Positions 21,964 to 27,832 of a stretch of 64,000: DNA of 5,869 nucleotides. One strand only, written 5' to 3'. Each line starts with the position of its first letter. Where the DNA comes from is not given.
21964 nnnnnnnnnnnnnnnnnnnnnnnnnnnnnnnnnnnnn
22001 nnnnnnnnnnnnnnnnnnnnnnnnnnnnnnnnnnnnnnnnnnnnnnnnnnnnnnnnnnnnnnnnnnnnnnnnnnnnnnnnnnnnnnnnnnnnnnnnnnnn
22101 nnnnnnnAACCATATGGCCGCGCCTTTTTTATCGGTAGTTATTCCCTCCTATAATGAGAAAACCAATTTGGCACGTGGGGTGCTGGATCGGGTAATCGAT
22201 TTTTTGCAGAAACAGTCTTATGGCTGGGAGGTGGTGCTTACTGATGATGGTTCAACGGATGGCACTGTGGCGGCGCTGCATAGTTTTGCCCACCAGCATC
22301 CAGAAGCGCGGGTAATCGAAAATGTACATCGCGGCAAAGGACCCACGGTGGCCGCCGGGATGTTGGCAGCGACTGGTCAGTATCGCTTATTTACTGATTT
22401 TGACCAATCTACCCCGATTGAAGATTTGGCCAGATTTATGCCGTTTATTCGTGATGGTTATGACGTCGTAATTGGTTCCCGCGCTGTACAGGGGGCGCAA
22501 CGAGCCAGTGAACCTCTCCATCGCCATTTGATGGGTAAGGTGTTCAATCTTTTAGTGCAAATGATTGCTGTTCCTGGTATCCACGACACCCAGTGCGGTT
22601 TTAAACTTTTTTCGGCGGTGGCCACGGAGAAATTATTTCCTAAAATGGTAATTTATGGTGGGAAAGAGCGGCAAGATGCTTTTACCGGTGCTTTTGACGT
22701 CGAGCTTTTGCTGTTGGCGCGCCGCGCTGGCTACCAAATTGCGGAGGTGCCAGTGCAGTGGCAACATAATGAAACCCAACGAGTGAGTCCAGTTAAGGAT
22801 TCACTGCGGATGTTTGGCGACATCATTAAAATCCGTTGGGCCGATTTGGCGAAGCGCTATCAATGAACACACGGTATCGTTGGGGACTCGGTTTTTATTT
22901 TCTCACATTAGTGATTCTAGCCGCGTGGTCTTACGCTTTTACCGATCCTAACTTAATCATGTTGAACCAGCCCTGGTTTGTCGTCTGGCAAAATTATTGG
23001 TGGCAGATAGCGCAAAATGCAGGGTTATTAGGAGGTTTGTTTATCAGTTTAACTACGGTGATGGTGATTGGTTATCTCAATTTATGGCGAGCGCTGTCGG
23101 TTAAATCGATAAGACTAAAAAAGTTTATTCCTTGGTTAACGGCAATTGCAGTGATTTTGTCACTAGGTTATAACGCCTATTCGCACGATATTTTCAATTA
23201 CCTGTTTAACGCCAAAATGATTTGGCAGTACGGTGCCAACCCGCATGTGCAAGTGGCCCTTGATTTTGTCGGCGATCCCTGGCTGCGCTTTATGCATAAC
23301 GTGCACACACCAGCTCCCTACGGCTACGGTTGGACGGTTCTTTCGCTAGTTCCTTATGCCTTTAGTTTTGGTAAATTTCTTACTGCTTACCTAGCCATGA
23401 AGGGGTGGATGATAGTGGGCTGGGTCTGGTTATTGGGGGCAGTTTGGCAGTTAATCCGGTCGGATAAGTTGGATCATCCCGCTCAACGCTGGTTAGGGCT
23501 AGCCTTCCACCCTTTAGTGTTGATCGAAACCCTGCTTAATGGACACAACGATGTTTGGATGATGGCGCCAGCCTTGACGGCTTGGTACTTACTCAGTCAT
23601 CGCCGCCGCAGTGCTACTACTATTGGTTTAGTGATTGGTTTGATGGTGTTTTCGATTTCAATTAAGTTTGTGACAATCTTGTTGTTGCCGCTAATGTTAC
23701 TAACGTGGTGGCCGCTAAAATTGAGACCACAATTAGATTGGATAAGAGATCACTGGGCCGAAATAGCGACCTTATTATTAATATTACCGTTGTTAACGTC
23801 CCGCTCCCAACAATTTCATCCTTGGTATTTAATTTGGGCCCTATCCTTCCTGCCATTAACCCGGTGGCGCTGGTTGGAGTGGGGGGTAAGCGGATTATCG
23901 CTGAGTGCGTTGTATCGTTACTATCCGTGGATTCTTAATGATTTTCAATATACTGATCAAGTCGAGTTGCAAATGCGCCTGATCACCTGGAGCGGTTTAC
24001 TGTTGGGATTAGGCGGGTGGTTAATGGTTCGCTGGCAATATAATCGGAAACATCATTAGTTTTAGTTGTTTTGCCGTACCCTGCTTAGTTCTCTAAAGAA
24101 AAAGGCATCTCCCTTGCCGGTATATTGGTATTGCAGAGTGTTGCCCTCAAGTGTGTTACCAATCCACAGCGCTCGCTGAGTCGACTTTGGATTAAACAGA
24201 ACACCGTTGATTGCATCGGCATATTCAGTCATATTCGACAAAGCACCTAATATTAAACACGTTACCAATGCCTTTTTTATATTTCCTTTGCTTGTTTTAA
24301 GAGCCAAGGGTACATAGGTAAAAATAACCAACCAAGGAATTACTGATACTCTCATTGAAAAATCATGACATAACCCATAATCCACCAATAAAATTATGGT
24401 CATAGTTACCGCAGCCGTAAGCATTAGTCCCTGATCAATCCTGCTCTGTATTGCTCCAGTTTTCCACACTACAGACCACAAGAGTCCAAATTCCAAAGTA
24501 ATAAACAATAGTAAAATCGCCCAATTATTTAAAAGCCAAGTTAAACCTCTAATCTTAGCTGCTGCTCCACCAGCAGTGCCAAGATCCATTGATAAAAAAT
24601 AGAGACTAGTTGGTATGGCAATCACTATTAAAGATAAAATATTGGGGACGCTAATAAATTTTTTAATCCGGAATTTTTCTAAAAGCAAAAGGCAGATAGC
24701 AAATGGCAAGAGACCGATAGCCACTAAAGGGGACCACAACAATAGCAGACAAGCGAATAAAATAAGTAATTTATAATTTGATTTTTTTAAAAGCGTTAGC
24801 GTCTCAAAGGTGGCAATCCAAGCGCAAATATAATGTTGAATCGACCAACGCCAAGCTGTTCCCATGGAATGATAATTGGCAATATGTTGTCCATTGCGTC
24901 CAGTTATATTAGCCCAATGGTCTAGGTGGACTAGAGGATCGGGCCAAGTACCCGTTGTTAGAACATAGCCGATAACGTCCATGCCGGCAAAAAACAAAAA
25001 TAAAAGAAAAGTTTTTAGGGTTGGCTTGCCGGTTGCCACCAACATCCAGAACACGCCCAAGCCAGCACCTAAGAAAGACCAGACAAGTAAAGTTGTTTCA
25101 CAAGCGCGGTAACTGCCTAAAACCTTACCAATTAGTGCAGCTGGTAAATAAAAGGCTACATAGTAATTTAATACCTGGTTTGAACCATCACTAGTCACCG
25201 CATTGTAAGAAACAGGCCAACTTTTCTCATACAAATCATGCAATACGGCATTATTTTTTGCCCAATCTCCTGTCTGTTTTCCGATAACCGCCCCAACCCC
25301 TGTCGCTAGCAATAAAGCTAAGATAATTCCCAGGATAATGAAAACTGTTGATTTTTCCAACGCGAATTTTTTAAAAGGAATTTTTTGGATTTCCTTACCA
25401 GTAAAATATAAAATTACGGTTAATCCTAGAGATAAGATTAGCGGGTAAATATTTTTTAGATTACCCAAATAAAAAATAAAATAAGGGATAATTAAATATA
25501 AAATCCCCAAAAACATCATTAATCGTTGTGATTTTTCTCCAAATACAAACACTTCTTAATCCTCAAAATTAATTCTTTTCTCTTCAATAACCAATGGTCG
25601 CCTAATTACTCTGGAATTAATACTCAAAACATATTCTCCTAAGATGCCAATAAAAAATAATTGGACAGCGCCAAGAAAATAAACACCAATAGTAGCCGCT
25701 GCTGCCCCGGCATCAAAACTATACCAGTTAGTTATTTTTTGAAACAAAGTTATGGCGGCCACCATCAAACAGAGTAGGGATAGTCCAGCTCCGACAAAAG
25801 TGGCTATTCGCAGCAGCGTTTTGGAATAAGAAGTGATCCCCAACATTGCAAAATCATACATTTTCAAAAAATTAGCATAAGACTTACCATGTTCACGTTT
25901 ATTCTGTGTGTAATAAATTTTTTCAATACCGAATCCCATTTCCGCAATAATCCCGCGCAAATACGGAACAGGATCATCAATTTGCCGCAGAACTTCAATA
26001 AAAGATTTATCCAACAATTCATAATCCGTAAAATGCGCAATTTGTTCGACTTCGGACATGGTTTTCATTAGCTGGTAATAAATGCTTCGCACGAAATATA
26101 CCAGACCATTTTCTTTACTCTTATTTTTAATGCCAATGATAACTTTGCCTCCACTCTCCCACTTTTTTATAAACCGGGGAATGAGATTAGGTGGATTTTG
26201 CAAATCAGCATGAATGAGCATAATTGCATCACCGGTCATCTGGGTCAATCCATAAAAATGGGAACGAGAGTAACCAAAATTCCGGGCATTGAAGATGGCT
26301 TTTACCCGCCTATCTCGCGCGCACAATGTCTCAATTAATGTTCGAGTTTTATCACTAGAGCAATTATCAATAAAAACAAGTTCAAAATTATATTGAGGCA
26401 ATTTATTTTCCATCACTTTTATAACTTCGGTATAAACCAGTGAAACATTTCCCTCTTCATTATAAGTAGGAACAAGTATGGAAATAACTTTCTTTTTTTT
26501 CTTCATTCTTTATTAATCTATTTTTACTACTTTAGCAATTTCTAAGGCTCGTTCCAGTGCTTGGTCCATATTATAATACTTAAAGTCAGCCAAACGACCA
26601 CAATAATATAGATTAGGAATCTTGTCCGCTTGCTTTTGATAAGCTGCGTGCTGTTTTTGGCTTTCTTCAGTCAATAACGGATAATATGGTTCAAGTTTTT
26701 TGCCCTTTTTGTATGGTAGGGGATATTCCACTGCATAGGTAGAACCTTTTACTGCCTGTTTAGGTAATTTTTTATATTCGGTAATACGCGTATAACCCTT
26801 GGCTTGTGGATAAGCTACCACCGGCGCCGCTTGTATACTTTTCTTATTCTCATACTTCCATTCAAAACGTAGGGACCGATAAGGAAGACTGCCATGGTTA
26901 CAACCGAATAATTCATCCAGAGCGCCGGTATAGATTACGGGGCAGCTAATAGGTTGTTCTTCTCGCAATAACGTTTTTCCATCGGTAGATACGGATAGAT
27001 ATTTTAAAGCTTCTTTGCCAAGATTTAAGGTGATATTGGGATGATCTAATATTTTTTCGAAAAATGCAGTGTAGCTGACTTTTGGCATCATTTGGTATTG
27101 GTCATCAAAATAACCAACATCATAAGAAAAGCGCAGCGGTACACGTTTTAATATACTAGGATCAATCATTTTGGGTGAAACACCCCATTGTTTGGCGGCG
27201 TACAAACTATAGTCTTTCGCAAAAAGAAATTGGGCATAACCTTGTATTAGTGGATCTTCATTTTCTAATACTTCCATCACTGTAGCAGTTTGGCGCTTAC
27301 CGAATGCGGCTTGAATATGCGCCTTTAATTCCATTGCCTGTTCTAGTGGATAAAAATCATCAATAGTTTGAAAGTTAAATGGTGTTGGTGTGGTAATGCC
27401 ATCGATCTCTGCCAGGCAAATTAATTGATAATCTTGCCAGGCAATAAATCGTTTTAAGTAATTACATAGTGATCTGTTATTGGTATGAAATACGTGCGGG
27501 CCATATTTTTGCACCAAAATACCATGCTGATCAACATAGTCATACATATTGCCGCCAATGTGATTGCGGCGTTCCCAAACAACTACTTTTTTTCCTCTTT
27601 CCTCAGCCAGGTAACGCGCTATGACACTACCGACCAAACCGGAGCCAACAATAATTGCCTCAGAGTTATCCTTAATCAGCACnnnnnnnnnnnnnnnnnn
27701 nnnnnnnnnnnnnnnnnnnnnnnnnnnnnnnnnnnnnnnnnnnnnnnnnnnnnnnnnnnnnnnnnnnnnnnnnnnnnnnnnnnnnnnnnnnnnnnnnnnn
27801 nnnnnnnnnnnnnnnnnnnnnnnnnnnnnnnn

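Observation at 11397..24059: Giant Cys-rich secreted protein co-transcribed with a sugar-nucleotide and GT2/GT-C glycosyltransferase operon: candidate surface-protein O-glycosylation system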

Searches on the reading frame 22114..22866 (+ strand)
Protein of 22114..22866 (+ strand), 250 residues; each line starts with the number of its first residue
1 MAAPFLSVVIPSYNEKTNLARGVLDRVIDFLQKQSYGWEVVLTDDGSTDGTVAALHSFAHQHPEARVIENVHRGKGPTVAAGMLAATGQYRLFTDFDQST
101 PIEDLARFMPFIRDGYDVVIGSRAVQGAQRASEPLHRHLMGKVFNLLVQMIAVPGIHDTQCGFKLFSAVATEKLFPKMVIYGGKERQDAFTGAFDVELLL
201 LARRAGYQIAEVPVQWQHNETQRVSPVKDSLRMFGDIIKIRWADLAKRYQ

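Call 5: search_protein_families(library=pfam, proteins=[window:22114-22866:+], max_evalue=0.01)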
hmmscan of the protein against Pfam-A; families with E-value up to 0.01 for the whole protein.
window:22114-22866:+ (250 aa): 3 families
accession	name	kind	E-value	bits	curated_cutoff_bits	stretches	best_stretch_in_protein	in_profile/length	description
PF00535.33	Glycos_transf_2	-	4.6e-26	92.2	23.3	1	7-175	1-168/168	Glycosyl transferase family 2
PF13641.12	Glyco_tranf_2_3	-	3.3e-05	24.4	27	1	6-86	3-80/230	Glycosyltransferase like family 2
PF10111.15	Glyco_tranf_2_2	-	0.0047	16.9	27.3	1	7-106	1-100/276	Glycosyltransferase like family 2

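Call 6: search_protein_families(library=ncbifam, proteins=[window:22114-22866:+], max_evalue=0.01)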
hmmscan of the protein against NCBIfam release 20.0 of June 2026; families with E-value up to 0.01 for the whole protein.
window:22114-22866:+ (250 aa): 18 families
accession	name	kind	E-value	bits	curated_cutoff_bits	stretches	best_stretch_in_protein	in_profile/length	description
NF041391.1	DPhHxTase_Halo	equivalog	9.6e-18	63.9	375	1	23-240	9-208/213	dolichyl-phosphate hexose transferase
NF047588.1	GlcsyltransPgfSStrep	equivalog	1.1e-15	57.7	500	1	6-174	3-167/308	glycosyltransferase PgfS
NF007986.1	PRK10714.1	equivalog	6.8e-15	54.9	529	1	6-164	8-162/316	undecaprenyl-phosphate 4-deoxy-4-formamido-L-arabinose transferase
NF041875.1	EPS_EpsD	equivalog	1.1e-14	54.5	370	1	6-210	1-197/325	exopolysaccharide biosynthesis glycosyltransferase EpsD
NF007482.0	PRK10073.1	equivalog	1.7e-13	50.3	423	1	3-99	5-97/334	glycosyltransferase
TIGR04182.1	glyco_TIGR04182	equivalog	5.3e-13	49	325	1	7-239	3-216/293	S-layer glycoprotein N-glycosyltransferase AglJ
TIGR03937.1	PgaC_IcaA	equivalog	1.6e-10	40.5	422.3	1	3-97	44-135/407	poly-beta-1,6-N-acetyl-D-glucosamine synthase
NF047683.1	TeichurnBiosyTuaG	equivalog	2.6e-09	37.1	400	1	3-114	5-113/252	teichuronic acid biosynthesis protein TuaG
TIGR04283.1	glyco_like_mftF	equivalog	4.5e-09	36.2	182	1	6-99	1-84/221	TIGR04283 family arsenosugar biosynthesis glycosyltransferase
NF058614.1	PPMAGASynPpgS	equivalog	1.2e-08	34.7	370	1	8-178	4-169/226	polyprenyl-phospho-N-acetylgalactosaminyl synthase PpgS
NF050050.1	ProtGlycPglI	equivalog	2.2e-08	33.9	500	1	4-126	2-122/306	GalNAc(5)-diNAcBac-PP-undecaprenol beta-1,3-glucosyltransferase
NF038302.1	EPS_HpsE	equivalog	2.2e-08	33.5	300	1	6-98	3-97/307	hormogonium polysaccharide biosynthesis glycosyltransferase HpsE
NF010496.0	PRK13915.1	equivalog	2.1e-06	27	262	1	6-100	33-129/307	glucosyl-3-phosphoglycerate synthase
TIGR03965.1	mycofact_glyco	equivalog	4.6e-06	25.8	280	1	6-124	76-191/467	mycofactocin biosynthesis glycosyltransferase MftF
NF053739.1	GlytfEpsEBac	equivalog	1e-05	24.7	450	1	6-113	3-108/265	glycosyltransferase EpsE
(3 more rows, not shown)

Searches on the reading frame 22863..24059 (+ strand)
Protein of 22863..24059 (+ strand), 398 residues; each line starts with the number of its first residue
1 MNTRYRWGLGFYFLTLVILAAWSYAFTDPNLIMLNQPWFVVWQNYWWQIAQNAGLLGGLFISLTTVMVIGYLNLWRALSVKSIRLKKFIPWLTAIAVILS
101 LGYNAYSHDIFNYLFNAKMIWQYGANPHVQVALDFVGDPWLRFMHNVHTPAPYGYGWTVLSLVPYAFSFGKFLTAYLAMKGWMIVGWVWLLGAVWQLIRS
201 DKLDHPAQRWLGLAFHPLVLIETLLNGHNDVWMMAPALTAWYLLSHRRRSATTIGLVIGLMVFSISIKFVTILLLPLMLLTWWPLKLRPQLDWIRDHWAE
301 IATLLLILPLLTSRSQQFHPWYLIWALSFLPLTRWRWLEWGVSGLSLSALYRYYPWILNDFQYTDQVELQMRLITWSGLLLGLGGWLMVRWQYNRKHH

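Call 5: search_protein_families(library=pfam, proteins=[window:22863-24059:+], max_evalue=0.01)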
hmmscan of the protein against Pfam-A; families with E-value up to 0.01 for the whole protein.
window:22863-24059:+ (398 aa): 0 families

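Call 6: search_protein_families(library=ncbifam, proteins=[window:22863-24059:+], max_evalue=0.01)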
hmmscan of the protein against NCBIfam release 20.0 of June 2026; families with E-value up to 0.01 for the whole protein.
window:22863-24059:+ (398 aa): 0 families

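Call 33: search_protein_families(library=pfam, proteins=[window:22863-24059:+], max_evalue=10)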
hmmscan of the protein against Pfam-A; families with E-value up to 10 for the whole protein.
window:22863-24059:+ (398 aa): 0 families

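Call 40: search_solved_structures(query=A3, max_evalue=10)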
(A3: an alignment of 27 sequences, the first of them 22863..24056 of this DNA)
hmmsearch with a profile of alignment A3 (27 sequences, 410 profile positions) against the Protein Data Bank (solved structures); distinct sequences matched with E-value up to 10: 0.

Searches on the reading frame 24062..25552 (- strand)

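Call 8: search_protein_families(library=pfam, proteins=[window:24062-25552:-], max_evalue=0.001)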
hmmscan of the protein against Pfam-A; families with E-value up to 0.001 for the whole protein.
window:24062-25552:- (496 aa): 0 families

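Call 33: search_protein_families(library=pfam, proteins=[window:24062-25552:-], max_evalue=10)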
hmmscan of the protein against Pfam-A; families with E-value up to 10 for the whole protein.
window:24062-25552:- (496 aa): 2 families
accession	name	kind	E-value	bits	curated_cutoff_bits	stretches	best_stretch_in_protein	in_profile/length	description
PF02535.28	Zip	-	0.027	14.1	35.1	1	163-201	219-257/323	ZIP Zinc transporter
PF01169.24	GDT1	-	0.045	14.5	27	1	64-97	24-57/75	Divalent cation/proton antiporter GDT1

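Call 70: search_protein_families(library=ncbifam, proteins=[window:24062-25552:-], max_evalue=0.00001)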
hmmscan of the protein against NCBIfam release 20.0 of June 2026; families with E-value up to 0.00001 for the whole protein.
window:24062-25552:- (496 aa): 0 families

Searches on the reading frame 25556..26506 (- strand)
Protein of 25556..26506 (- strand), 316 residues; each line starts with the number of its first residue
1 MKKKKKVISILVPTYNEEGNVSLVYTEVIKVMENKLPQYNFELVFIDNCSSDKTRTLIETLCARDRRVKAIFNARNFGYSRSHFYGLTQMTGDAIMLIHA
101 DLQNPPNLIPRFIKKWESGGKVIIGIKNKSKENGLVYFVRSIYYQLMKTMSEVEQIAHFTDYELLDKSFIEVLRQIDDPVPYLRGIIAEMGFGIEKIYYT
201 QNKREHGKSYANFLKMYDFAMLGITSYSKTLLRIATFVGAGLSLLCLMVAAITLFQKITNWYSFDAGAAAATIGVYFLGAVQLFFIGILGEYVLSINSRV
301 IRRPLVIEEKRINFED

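Call 8: search_protein_families(library=pfam, proteins=[window:25556-26506:-], max_evalue=0.001)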
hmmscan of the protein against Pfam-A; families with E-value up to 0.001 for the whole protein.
window:25556-26506:- (316 aa): 2 families
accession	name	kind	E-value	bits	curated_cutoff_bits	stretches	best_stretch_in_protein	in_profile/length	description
PF00535.33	Glycos_transf_2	-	8e-25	88.1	23.3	1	9-140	1-129/168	Glycosyl transferase family 2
PF10111.15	Glyco_tranf_2_2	-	3.1e-05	24.1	27.3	1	9-102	1-92/276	Glycosyltransferase like family 2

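Call 70: search_protein_families(library=ncbifam, proteins=[window:25556-26506:-], max_evalue=0.00001)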
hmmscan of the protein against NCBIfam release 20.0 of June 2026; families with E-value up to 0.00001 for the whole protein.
window:25556-26506:- (316 aa): 9 families
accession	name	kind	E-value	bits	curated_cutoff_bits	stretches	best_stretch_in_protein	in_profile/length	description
NF047588.1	GlcsyltransPgfSStrep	equivalog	1.3e-52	179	500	1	8-309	3-304/308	glycosyltransferase PgfS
NF007986.1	PRK10714.1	equivalog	3.8e-27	95.1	529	1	4-306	4-306/316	undecaprenyl-phosphate 4-deoxy-4-formamido-L-arabinose transferase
NF047683.1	TeichurnBiosyTuaG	equivalog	2.5e-12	47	400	1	1-102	1-97/252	teichuronic acid biosynthesis protein TuaG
TIGR03937.1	PgaC_IcaA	equivalog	2.1e-11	43.4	422.3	1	3-101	42-135/407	poly-beta-1,6-N-acetyl-D-glucosamine synthase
NF041875.1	EPS_EpsD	equivalog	6.4e-10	38.9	370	1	8-154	1-144/325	exopolysaccharide biosynthesis glycosyltransferase EpsD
TIGR04283.1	glyco_like_mftF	equivalog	4.6e-08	32.9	182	1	8-144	1-125/221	TIGR04283 family arsenosugar biosynthesis glycosyltransferase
NF010496.0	PRK13915.1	equivalog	5.8e-08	32.2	262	1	2-106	27-131/307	glucosyl-3-phosphoglycerate synthase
NF050050.1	ProtGlycPglI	equivalog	3.9e-06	26.4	500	1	7-125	3-117/306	GalNAc(5)-diNAcBac-PP-undecaprenol beta-1,3-glucosyltransferase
NF007482.0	PRK10073.1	equivalog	7.1e-06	25.2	423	1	1-112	1-106/334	glycosyltransferase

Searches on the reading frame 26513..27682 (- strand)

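Call 8: search_protein_families(library=pfam, proteins=[window:26513-27682:-], max_evalue=0.001)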
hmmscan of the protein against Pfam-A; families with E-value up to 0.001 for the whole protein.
window:26513-27682:- (389 aa): 4 families
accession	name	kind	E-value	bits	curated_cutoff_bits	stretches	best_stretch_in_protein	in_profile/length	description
PF03275.19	GLF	-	1.4e-57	195.1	26.3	1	160-369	5-203/203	UDP-galactopyranose mutase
PF13450.12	NAD_binding_8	-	3.5e-18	66.1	21.9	1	11-78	1-67/68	NAD(P)-binding Rossmann-like domain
PF01593.30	Amino_oxidase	-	8.7e-09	35.6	19.8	1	20-79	5-61/443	Flavin containing amine oxidoreductase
PF01266.30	DAO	-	1.2e-07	32.1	27.9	1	9-45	2-38/353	FAD dependent oxidoreductase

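Call 70: search_protein_families(library=ncbifam, proteins=[window:26513-27682:-], max_evalue=0.00001)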
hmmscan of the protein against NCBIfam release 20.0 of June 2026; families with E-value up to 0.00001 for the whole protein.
window:26513-27682:- (389 aa): 5 families
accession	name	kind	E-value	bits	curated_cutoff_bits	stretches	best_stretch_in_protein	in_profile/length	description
TIGR00031.1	UDP-GALP_mutase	equivalog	6.5e-112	374.2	303.75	1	9-384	4-374/378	UDP-galactopyranose mutase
NF005547.0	PRK07208.1-3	equivalog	5.6e-08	32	380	0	6-172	4-170/465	hypothetical protein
NF005546.0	PRK07208.1-2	equivalog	1.2e-07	30.8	418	0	342-386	458-502/527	hypothetical protein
TIGR00562.1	proto_IX_ox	equivalog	7.2e-07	28.1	97.85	1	7-77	3-72/470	protoporphyrinogen oxidase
TIGR02732.1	zeta_caro_desat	equivalog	2.5e-06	26.7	622.15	1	10-84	3-75/474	9,9'-di-cis-zeta-carotene desaturase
